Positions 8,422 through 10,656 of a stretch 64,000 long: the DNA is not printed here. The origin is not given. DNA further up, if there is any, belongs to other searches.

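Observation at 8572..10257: ECF-transporter-like membrane module (S-like plus EcfT/CbiQ-like) fused to a THEP1/COG1618-type NTPase instead of an ABC ATPase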

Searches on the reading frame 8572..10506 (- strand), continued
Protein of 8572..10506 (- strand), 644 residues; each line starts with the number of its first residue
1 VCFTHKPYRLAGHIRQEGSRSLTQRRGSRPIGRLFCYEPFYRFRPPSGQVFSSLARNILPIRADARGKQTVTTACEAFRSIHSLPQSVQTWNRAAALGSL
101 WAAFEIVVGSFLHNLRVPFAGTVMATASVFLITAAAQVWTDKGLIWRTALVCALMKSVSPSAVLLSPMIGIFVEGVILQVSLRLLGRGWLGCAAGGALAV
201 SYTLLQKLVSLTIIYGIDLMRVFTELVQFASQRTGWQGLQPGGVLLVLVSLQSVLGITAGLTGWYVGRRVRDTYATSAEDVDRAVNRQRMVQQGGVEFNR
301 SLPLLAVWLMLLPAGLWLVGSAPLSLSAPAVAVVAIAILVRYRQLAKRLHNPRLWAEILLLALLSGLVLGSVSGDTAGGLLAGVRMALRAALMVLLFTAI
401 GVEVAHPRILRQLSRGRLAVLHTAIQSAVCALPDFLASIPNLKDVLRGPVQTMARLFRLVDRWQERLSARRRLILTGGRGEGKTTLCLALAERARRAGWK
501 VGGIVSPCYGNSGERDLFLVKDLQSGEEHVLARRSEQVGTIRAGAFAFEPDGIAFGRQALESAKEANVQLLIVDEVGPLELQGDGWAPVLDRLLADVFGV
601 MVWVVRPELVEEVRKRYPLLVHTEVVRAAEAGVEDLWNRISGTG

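Call 82: list_cluster_members(proteins=[P0001, P0006])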
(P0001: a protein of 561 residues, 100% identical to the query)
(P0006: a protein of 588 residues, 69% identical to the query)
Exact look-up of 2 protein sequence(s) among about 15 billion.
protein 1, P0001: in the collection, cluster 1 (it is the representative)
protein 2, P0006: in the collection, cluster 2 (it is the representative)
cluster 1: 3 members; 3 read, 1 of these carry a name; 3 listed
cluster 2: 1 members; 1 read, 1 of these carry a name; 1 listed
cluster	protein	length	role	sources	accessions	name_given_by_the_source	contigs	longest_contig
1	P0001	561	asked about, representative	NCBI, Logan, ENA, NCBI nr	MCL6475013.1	MAG: nucleoside-triphosphatase [Firmicutes bacterium] | nucleoside-triphosphatase [Bacillota bacterium]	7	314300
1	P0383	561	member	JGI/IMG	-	-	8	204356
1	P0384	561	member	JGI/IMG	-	-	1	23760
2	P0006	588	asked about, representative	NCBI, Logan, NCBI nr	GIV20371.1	MAG: hypothetical protein KatS3mg023_2122 [Armatimonadota bacterium]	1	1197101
